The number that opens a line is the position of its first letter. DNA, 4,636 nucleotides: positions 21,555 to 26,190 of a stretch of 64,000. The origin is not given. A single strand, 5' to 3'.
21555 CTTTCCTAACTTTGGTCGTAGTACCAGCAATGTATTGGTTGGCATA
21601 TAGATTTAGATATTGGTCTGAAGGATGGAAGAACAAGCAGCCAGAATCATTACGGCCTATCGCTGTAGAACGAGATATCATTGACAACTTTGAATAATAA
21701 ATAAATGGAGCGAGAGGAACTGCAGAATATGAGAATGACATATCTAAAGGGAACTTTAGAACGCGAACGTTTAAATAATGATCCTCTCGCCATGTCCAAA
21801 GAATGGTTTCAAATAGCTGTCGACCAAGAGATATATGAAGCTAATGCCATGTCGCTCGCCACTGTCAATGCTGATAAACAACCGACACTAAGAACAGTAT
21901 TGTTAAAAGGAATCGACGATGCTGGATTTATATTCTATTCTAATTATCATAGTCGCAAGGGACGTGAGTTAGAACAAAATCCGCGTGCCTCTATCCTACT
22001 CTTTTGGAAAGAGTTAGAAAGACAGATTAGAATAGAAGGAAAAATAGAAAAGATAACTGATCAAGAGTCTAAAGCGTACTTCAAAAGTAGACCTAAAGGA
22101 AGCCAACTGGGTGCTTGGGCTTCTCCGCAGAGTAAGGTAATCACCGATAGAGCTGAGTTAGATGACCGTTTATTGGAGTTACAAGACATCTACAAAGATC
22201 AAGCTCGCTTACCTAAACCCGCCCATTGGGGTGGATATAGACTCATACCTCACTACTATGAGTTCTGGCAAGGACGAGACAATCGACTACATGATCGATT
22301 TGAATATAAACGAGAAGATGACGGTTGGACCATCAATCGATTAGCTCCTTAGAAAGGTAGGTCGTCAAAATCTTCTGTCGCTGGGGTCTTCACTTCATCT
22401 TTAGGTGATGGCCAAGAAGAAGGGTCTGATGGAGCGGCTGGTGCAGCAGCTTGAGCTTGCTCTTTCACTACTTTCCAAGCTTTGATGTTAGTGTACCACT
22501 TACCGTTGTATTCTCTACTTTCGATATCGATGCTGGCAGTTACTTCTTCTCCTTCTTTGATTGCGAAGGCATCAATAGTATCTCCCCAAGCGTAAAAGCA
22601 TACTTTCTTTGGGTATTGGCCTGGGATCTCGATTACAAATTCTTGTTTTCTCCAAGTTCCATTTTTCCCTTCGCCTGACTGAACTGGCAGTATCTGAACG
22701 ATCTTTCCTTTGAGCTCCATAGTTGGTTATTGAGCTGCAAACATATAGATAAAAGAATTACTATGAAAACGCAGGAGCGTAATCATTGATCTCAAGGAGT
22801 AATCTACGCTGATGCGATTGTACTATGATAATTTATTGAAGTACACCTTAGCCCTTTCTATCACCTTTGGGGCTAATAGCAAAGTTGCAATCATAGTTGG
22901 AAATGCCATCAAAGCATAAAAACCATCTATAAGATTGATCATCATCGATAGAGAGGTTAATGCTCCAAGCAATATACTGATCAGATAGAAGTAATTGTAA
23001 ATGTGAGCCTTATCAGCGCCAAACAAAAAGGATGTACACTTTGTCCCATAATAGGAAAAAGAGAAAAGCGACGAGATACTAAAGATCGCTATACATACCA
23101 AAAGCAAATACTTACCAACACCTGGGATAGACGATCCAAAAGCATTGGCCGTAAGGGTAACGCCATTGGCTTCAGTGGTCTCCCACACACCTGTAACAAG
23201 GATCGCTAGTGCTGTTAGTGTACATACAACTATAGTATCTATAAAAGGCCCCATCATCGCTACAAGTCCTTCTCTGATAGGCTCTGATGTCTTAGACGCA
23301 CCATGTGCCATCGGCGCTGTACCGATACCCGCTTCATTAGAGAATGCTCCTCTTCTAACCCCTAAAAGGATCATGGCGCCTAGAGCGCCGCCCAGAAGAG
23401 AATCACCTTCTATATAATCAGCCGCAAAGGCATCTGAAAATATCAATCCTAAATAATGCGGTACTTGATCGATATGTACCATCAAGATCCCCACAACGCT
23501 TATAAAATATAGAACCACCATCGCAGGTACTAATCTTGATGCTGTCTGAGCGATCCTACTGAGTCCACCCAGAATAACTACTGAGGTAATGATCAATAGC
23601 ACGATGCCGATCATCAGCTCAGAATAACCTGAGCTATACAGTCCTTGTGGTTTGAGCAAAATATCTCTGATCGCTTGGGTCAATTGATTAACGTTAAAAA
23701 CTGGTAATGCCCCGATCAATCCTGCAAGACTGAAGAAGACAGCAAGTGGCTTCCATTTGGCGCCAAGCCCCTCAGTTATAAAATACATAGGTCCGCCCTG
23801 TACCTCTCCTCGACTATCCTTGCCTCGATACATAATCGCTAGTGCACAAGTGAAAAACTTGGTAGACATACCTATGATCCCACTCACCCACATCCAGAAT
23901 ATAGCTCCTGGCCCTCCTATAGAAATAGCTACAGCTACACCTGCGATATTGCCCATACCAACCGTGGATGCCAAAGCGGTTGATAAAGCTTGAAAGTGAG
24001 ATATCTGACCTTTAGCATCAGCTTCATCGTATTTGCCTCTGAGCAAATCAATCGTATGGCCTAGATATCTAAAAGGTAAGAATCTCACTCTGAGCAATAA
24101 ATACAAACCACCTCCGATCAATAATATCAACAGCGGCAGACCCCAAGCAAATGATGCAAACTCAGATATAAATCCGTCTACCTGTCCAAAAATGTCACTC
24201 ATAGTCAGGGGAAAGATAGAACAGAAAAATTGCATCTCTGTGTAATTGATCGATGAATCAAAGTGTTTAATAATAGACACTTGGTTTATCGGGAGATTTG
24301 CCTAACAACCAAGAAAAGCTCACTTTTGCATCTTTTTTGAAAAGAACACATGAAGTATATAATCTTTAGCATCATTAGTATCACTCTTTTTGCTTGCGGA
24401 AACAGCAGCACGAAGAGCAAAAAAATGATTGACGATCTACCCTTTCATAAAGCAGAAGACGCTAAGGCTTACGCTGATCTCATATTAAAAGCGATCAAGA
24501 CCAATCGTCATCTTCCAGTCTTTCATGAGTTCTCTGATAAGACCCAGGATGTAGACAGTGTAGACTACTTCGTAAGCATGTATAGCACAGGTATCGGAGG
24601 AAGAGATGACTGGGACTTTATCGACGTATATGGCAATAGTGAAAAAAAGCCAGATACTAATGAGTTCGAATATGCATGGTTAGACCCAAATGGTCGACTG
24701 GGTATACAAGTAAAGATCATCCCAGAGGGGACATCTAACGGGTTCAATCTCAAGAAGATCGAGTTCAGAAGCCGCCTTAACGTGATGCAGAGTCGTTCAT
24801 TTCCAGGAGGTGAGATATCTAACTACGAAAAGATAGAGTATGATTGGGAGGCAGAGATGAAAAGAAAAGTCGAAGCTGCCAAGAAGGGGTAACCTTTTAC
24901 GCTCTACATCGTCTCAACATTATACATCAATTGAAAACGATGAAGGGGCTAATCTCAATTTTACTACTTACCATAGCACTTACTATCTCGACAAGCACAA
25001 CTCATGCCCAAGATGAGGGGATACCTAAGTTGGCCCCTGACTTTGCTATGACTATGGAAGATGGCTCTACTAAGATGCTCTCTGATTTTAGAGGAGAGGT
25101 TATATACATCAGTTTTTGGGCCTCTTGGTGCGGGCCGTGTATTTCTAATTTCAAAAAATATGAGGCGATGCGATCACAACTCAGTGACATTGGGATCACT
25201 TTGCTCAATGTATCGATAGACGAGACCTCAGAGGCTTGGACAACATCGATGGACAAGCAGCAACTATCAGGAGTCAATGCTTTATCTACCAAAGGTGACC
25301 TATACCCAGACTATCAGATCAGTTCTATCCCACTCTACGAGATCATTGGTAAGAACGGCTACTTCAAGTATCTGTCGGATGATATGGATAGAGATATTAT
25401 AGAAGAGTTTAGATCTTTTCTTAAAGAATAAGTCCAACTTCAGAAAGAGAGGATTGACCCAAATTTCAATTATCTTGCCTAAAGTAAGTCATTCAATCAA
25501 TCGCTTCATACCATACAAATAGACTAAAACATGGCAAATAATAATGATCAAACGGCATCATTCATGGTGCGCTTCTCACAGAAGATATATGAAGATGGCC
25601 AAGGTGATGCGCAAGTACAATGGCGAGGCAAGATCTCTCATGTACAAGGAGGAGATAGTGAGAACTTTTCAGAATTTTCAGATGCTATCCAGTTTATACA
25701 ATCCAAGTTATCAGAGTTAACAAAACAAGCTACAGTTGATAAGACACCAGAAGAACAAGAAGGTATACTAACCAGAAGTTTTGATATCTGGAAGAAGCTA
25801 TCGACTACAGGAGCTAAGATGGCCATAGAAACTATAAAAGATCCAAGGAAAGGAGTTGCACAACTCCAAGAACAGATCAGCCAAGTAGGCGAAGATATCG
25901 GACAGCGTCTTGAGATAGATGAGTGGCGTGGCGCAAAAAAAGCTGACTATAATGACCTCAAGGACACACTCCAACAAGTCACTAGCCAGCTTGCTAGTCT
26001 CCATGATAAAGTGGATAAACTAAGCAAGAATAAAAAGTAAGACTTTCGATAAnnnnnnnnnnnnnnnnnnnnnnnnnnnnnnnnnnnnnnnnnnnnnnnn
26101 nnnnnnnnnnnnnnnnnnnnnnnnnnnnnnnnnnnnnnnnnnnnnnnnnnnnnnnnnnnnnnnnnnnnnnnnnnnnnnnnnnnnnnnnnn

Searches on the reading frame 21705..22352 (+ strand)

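Call 47: search_protein_families(library=pfam, proteins=[window:21705-22352:+], max_evalue=0.00001)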
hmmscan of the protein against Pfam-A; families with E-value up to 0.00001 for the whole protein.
window:21705-22352:+ (215 aa): 3 families
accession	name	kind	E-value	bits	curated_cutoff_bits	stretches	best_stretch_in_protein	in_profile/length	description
PF01243.27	PNPOx_N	-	2.1e-28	99.5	28.1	1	38-158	4-115/120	Pyridoxamine 5'-phosphate oxidase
PF10590.14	PNP_phzG_C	-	1.9e-21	76.1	27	1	175-215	1-42/42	Pyridoxine 5'-phosphate oxidase C-terminal dimerisation region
PF12766.13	Pyridox_oxase_2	-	8.1e-09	36.4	26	1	36-115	9-97/100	Pyridoxamine 5'-phosphate oxidase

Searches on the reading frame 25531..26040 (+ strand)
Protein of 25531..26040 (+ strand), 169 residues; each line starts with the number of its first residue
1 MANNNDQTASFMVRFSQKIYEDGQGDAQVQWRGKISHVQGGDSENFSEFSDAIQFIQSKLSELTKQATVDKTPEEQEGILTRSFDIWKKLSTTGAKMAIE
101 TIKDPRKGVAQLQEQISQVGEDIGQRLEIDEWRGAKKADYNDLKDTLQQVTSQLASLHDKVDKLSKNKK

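Call 3: search_protein_families(library=pfam, proteins=[window:25531-26040:+], max_evalue=0.01)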
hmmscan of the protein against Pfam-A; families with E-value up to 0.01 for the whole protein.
window:25531-26040:+ (169 aa): 5 families
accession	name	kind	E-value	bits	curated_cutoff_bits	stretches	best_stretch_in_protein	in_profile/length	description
PF02520.22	ANIS5_cation-bd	-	0.0022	18.5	29.3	1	102-169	10-77/109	SXP/RAL-2 family protein Ani s 5-like, metal-binding domain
PF01519.22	DUF16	-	0.0023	18.8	40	1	70-164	10-102/104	Protein of unknown function DUF16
PF07716.20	bZIP_2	-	0.0035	17.8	22.3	0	133-166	20-53/54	Basic region leucine zipper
PF04051.21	TRAPP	-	0.0041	17.3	27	0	104-167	14-79/154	Transport protein particle (TRAPP) component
PF02403.27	Seryl_tRNA_N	-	0.0054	17.4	28.2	1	107-164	43-100/108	Seryl-tRNA synthetase N-terminal domain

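Call 4: search_protein_families(library=ncbifam, proteins=[window:25531-26040:+], max_evalue=0.01)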
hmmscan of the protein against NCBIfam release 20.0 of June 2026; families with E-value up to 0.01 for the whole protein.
window:25531-26040:+ (169 aa): 1 family
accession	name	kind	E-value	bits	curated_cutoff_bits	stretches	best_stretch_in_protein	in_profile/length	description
NF041034.1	Rad50_Sulf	equivalog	0.0089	13.9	1000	0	44-167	552-671/872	DNA double-strand break repair ATPase Rad50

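Call 22: find_homologous_proteins(query=window:25531-26040:+, max_evalue=0.001)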
Query window:25531-26040:+ (169 aa): 414 proteins with E <= 0.001 among 430 candidates; the best 120 are listed.
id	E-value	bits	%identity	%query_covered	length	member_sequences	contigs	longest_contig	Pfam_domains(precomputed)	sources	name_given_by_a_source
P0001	4.1e-94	331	92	100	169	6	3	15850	-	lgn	-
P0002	2.6e-90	318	89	93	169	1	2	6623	-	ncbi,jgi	-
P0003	5.3e-78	278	76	100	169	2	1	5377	-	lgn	-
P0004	6.7e-77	275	74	99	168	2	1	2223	-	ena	-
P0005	1.0e-75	271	75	100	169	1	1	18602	-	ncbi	-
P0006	2.1e-75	270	80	87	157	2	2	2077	-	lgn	-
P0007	2.2e-75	270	73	98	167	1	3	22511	-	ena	-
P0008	7.5e-75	268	74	96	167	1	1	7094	-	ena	-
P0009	5.5e-74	265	73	98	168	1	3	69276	-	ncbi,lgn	-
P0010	6.0e-74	265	74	98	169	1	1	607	-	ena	-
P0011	6.9e-74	265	73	100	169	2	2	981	-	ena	-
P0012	1.3e-72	261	72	98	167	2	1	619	-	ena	-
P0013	8.1e-72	258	73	98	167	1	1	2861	-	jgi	-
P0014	1.9e-70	254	70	99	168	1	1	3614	-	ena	-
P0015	4.5e-70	252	71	99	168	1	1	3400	-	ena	-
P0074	1.4e-52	196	53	100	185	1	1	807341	-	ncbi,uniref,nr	ncbi:hypothetical protein [Winogradskyella ursingii]|uniref:hypothetical protein n=1 Tax=Winogradsky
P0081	3.0e-52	195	53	98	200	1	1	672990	-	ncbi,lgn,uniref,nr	ncbi:hypothetical protein [Ulvibacter antarcticus]|uniref:Uncharacterized protein n=1 Tax=Ulvibacter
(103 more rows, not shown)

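Call 24: find_encoding_contigs(protein=P0074, flank=10000, max_places=2)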
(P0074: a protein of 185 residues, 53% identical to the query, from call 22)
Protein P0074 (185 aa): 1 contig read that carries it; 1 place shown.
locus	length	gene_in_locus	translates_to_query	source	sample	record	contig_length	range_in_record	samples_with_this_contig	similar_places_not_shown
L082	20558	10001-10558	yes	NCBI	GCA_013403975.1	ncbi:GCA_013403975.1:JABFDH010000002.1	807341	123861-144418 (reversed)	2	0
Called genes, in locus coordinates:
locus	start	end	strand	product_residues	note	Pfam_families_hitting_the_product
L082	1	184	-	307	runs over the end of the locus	PF13239:2TM, PF00186:DHFR_1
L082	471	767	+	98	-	PF02922:CBM_48, PF16561:AMPK1_CBM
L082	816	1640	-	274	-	PF00303:Thymidylat_synt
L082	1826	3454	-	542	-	PF01773:Nucleos_tra2_N, PF07670:Gate, PF07662:Nucleos_tra2_C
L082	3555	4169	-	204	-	PF02577:BFN_dom, PF02151:UVR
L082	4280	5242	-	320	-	PF01012:ETF, PF00766:ETF_alpha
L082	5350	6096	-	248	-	PF01012:ETF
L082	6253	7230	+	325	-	PF02779:Transket_pyr, PF02780:Transketolase_C, PF17147:PFOR_II (weak)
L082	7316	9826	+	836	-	PF13620:CarboxypepD_reg (weak), PF13715:CarbopepD_reg_2, PF18939:DUF5686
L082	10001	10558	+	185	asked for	-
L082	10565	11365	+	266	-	PF03704:BTAD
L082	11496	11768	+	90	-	-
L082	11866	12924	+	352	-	-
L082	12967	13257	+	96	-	-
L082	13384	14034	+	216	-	PF17931:TetR_C_23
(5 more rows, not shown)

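Call 25: find_encoding_contigs(protein=P0081, flank=10000, max_places=2)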
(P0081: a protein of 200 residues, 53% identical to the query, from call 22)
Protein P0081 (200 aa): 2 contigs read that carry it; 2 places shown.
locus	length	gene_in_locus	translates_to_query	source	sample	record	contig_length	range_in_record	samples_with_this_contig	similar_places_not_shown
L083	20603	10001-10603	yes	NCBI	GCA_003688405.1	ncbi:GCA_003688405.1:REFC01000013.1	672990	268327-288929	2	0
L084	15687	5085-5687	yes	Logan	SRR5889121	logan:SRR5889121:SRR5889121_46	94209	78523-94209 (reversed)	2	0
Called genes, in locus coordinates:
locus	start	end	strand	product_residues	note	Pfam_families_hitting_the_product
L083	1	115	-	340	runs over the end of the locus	PF04389:Peptidase_M28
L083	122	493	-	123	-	-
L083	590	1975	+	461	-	PF00753:Lactamase_B, PF00581:Rhodanese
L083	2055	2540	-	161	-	PF09537:DUF2383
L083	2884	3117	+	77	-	-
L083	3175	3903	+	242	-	-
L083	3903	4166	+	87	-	PF09630:DUF2024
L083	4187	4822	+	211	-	PF22381:Staph_reg_Sar_Rot (weak), PF12802:MarR_2 (weak), PF01047:MarR (weak)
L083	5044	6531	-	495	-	PF01266:DAO (weak), PF06039:Mqo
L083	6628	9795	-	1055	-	PF00370:FGGY_N, PF02782:FGGY_C, PF01266:DAO, PF16901:DAO_C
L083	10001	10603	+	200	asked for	-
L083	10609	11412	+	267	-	PF03704:BTAD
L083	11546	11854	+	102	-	-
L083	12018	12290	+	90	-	-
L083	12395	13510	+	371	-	-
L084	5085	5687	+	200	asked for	-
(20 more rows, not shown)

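Call 39: predict_structure(alignment_id=A1)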
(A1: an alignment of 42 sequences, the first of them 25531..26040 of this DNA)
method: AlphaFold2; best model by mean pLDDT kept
length: 169 residues; sequences in the alignment: 42
mean_pLDDT: 59.1   pTM: 0.45
mean pLDDT of the five models: 59.1, 56.4, 56.2, 54.5, 47.2
residues with pLDDT >= 90: 0; 70-90: 54; 50-70: 51; < 50: 64
segments of 3 or more residues with pLDDT < 50: 1-6, 94-144
pLDDT, mean of each block of 10 residues (from residue 1): 47 72 74 72 74 75 75 73 66 47 43 43 42 41 50 54 54
secondary structure, 60 per line:
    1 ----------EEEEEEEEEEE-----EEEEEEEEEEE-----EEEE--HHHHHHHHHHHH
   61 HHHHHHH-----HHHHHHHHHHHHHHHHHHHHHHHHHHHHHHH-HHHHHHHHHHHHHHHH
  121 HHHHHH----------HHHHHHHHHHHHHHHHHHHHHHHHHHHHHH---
elements in order: E11-21 E27-37 E43-46 H49-67 H73-103 H105-126 H137-166

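Call 44: fold_search(model_id=the predicted structure, library=pdb)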
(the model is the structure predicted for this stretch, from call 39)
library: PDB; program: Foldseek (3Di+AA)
matches with E <= 10: 919; with E <= 0.001: 0
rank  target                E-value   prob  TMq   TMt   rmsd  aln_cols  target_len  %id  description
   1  9y66_A                1.0e-01  0.33  0.21  0.08  23.7       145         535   15  attLsym bound serine integrase complex in the dimeric state (released 2026-02-04)
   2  9dxd_A                1.2e-01  0.35  0.23  0.09  21.6       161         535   16  attLmm bound serine integrase and RDF complex in the pre-rotation state (released 2026-01-21)
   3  9dxf_A                1.2e-01  0.25  0.20  0.08  21.5       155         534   16  attLmm bound serine integrase and RDF complex in the post-rotation state (released 2026-01-21)
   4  9y66_C                1.8e-01  0.20  0.21  0.08  30.9       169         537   14  attLsym bound serine integrase complex in the dimeric state (released 2026-02-04)
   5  9q6a_B                2.2e-01  0.23  0.19  0.15   8.9        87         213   22  Crystal structure of octameric COMMD-like protein MBK5214510 from Flavobacteriaceae bacterium (released 2025-10-01)
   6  4lid_B                3.2e-01  0.14  0.16  0.26   9.7        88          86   11  A100, A DNA binding scaffold from Sulfolobus spindle-shape virus 1 (released 2014-09-24)
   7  5ym6_B                4.1e-01  0.69  0.16  0.24   4.6        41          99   15  Crystal Structure of porcine delta coronavirus nsp9 (released 2018-06-13)
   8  8jkz_B                4.1e-01  0.23  0.17  0.07  11.6        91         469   12  Cryo-EM structure of the prokaryotic SPARSA system complex (released 2024-01-24)
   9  9q6a_A                4.1e-01  0.15  0.17  0.14   9.0        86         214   22  Crystal structure of octameric COMMD-like protein MBK5214510 from Flavobacteriaceae bacterium (released 2025-10-01)
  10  4j9a_A                4.6e-01  0.63  0.14  0.19   4.6        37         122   22  Engineered Digoxigenin binder DIG10.3 (released 2013-06-26)
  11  5ym6_C                4.9e-01  0.63  0.16  0.24   4.6        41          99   15  Crystal Structure of porcine delta coronavirus nsp9 (released 2018-06-13)
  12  8a7f_A                5.3e-01  0.11  0.19  0.11  27.0       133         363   13  Crystal structure of a chimeric LOV-Histidine kinase SB2F1-I66R mutant (asymmetrical variant, trigonal form with long  (released 2024-01-10)
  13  4j9a_B                6.8e-01  0.51  0.14  0.19   4.7        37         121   22  Engineered Digoxigenin binder DIG10.3 (released 2013-06-26)
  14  8a7f_B                6.8e-01  0.08  0.15  0.08  26.8       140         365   11  Crystal structure of a chimeric LOV-Histidine kinase SB2F1-I66R mutant (asymmetrical variant, trigonal form with long  (released 2024-01-10)
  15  8xcj_F                7.2e-01  0.30  0.15  0.07   4.2        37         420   16  Open State of central tail fiber of bacteriophage lambda upon binding to LamB (gpJ713-LamB complex) (released 2024-05-01)
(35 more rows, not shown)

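Call 56: search_protein_families(library=pfam, proteins=[window:25531-26040:+], max_evalue=5)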
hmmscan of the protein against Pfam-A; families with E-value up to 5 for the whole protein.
window:25531-26040:+ (169 aa): 25 families
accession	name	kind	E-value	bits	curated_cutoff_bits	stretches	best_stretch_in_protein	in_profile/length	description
PF02520.22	ANIS5_cation-bd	-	0.0022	18.5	29.3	1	102-169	10-77/109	SXP/RAL-2 family protein Ani s 5-like, metal-binding domain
PF01519.22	DUF16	-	0.0023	18.8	40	1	70-164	10-102/104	Protein of unknown function DUF16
PF07716.20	bZIP_2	-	0.0035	17.8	22.3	1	133-166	20-53/54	Basic region leucine zipper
PF04051.21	TRAPP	-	0.0041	17.3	27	1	104-167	14-79/154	Transport protein particle (TRAPP) component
PF02403.27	Seryl_tRNA_N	-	0.0054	17.4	28.2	1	107-164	43-100/108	Seryl-tRNA synthetase N-terminal domain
PF05859.17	Mis12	-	0.013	15.7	25.7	1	110-167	143-198/231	Mis12 protein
PF13093.11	FTA4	-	0.023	15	24.8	1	59-167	92-155/199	Kinetochore complex Fta4 of Sim4 subunit, or CENP-50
PF05531.17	NPV_P10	-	0.027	15.4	29.8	1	137-162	34-59/75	Nucleopolyhedrovirus P10 protein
PF04871.18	Uso1_p115_C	-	0.041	14.6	28.4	1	47-164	11-100/121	Uso1 / p115 like vesicle tethering protein, C terminal region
PF08653.15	DASH_Dam1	-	0.078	13.3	26.6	0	151-167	2-18/56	DASH complex subunit Dam1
PF07303.18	Occludin_ELL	-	0.096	13.9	31.2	1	138-168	22-52/101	Occludin homology domain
PF01601.21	CoV_S2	-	0.1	11.6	40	1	36-71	248-283/521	Coronavirus spike glycoprotein S2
PF04513.17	Baculo_PEP_C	-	0.11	12.9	38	1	109-162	40-84/140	Baculovirus polyhedron envelope protein, PEP, C terminus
PF05384.16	DegS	-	0.13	12.2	27.6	1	135-169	24-58/159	Sensor protein DegS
PF03961.19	FapA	-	0.14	12.2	31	1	98-167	154-225/272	Flagellar Assembly Protein A beta solenoid domain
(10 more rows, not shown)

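Call 76: search_protein_representatives(alignment_id=A1)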
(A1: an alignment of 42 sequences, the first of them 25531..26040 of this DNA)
Query: 42 sequences, 169 profile positions. Proteins with E-value up to 0.001 (for the whole library): 223; up to 1e-10: 95; up to 1e-30: 12. The best 150 are listed.
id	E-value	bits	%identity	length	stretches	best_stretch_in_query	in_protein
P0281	7.6e-65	233.9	-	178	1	1-168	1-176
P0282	3.5e-58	212.2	-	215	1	2-165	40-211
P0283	5.3e-55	201.9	-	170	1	4-168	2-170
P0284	6.4e-53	195.1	-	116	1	6-118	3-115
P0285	1.8e-50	187.1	-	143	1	1-112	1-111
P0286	1.3e-47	177.8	-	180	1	1-167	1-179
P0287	3.2e-47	176.6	-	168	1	1-166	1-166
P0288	3.6e-44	166.6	-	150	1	4-163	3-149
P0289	1.2e-43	165.0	-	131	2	5-88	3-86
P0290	5.9e-41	156.2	-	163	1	4-167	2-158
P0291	4.0e-38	147.0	-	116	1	56-167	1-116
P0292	2.3e-35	137.9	-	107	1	1-89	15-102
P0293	2.1e-30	121.8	-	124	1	54-167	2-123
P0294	2.1e-30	121.8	-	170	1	6-166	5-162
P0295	6.9e-30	120.1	-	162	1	1-166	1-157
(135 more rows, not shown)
